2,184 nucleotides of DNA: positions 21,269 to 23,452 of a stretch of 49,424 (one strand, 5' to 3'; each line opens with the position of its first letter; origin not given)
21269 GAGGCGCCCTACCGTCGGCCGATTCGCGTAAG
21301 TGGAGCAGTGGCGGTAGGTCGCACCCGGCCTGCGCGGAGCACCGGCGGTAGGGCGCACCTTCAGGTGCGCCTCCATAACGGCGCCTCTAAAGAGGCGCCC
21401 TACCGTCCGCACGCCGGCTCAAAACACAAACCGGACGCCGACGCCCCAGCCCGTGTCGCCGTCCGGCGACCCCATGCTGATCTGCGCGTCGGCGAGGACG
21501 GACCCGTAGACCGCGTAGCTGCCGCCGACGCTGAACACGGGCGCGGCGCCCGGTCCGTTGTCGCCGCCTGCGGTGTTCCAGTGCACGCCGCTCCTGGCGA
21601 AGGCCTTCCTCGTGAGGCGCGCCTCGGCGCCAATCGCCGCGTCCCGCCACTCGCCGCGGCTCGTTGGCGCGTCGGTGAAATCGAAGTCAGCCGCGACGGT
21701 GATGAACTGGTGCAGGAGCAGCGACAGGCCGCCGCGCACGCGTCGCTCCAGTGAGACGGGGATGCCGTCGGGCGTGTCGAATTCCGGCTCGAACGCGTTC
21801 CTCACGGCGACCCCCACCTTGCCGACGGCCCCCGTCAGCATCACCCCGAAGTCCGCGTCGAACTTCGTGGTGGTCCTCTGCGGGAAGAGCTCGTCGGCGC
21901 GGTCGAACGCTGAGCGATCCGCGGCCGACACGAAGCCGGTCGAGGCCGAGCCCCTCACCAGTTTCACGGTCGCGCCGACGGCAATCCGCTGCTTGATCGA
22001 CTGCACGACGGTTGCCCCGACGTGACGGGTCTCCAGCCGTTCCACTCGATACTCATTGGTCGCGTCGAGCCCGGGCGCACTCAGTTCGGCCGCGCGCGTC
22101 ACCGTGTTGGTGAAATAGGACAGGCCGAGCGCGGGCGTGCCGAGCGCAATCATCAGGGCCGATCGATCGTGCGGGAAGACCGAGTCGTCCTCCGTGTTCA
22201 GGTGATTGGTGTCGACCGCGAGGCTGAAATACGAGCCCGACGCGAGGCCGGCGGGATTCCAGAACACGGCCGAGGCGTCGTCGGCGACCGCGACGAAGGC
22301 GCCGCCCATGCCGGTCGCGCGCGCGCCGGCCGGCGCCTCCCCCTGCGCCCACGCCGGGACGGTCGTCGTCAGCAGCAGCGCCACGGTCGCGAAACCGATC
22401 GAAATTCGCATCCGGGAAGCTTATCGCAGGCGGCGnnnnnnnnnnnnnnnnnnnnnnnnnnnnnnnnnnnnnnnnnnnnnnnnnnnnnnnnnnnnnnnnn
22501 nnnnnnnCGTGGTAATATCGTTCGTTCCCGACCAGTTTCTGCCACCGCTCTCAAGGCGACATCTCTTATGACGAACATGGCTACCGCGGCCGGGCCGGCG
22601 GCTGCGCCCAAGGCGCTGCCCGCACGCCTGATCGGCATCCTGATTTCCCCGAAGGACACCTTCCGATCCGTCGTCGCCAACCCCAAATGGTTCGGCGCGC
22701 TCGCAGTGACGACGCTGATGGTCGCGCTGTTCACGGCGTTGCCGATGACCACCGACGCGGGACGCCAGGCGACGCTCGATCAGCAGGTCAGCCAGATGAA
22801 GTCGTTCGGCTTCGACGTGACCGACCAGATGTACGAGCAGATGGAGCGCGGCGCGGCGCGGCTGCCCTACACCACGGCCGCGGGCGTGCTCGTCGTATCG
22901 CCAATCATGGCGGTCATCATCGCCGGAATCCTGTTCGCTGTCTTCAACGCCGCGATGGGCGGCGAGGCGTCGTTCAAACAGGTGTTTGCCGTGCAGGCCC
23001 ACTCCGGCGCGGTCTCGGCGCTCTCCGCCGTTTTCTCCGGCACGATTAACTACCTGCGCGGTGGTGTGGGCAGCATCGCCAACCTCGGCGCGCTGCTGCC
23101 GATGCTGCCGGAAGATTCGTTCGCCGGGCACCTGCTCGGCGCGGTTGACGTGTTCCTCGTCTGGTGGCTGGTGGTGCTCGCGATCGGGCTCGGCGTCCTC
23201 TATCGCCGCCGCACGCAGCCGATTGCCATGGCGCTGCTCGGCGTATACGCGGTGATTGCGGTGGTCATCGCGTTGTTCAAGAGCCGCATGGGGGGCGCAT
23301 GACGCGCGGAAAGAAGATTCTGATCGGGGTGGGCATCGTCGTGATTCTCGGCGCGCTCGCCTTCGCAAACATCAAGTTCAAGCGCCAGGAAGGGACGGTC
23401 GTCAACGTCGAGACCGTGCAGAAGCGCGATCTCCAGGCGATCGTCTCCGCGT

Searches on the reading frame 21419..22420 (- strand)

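Call 66: search_protein_families(library=pfam, proteins=[window:21419-22420:-], max_evalue=0.0001)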
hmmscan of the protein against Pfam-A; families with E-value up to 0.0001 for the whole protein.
window:21419-22420:- (333 aa): 1 family
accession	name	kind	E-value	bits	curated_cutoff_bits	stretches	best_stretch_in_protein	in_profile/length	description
PF13729.12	TraF_2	-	5.1e-08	32.9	25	1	139-247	149-264/264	F plasmid transfer operon, TraF, protein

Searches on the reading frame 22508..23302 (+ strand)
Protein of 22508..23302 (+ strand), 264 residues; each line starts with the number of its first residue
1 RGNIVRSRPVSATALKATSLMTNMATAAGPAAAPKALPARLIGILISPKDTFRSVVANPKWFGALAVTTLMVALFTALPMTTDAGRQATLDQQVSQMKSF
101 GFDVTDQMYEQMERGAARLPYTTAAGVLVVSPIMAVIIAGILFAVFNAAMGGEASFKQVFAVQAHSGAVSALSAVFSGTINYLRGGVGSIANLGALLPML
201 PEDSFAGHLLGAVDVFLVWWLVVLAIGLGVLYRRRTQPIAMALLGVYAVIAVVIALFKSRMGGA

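Call 66: search_protein_families(library=pfam, proteins=[window:22508-23302:+], max_evalue=0.0001)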
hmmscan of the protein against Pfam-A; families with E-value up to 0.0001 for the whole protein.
window:22508-23302:+ (264 aa): 1 family
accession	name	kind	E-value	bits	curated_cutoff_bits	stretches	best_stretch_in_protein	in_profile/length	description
PF04893.22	Yip1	-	1.7e-15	57.8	28.6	1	42-256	1-172/173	Yip1 domain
